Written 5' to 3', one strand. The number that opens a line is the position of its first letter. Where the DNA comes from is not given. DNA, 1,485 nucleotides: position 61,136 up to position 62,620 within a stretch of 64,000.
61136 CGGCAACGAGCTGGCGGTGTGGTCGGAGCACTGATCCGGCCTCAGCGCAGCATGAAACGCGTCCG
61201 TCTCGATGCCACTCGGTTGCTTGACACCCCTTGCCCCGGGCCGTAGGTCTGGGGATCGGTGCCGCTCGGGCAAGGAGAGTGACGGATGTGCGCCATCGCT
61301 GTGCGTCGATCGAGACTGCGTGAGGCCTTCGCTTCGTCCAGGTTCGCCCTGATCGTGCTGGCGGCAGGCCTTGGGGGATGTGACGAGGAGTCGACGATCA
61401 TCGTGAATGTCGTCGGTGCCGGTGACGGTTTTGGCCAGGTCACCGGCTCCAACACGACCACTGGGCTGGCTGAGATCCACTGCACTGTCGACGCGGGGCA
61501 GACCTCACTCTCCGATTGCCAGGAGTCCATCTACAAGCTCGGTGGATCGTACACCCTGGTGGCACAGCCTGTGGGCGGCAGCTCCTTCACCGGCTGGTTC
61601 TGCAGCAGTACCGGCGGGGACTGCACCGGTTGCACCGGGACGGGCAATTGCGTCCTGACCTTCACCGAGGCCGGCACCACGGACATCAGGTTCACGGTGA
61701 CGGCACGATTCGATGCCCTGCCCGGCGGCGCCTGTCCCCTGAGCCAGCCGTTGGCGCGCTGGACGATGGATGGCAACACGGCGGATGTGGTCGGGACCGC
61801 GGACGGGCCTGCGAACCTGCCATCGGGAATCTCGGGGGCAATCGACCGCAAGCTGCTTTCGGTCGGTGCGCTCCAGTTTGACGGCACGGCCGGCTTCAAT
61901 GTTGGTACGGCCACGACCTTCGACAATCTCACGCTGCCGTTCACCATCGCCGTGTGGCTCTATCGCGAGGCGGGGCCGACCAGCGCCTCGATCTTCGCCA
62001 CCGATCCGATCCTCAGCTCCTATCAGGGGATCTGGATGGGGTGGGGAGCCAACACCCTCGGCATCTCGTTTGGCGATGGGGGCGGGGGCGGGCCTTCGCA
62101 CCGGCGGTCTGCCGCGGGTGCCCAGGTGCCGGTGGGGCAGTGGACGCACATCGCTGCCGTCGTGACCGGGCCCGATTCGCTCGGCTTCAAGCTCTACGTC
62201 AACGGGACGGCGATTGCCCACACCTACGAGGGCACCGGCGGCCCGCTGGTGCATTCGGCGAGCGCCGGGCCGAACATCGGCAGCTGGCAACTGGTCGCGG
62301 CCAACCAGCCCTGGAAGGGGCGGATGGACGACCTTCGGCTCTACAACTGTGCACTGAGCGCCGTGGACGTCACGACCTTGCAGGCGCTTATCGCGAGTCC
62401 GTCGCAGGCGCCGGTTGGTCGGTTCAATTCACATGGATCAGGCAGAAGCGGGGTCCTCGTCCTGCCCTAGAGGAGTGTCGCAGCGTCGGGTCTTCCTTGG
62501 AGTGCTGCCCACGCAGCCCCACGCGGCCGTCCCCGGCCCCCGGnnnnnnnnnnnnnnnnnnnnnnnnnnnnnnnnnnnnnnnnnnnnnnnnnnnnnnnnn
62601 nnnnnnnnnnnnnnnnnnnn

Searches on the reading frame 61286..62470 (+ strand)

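Call 32: search_protein_families(library=pfam, proteins=[window:61286-62470:+], max_evalue=0.001)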
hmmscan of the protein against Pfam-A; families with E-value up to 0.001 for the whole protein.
window:61286-62470:+ (394 aa): 1 family
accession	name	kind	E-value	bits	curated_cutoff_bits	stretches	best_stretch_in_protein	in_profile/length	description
PF13385.13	Laminin_G_3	-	3.8e-22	79.5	27.6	1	205-362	8-150/151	Concanavalin A-like lectin/glucanases superfamily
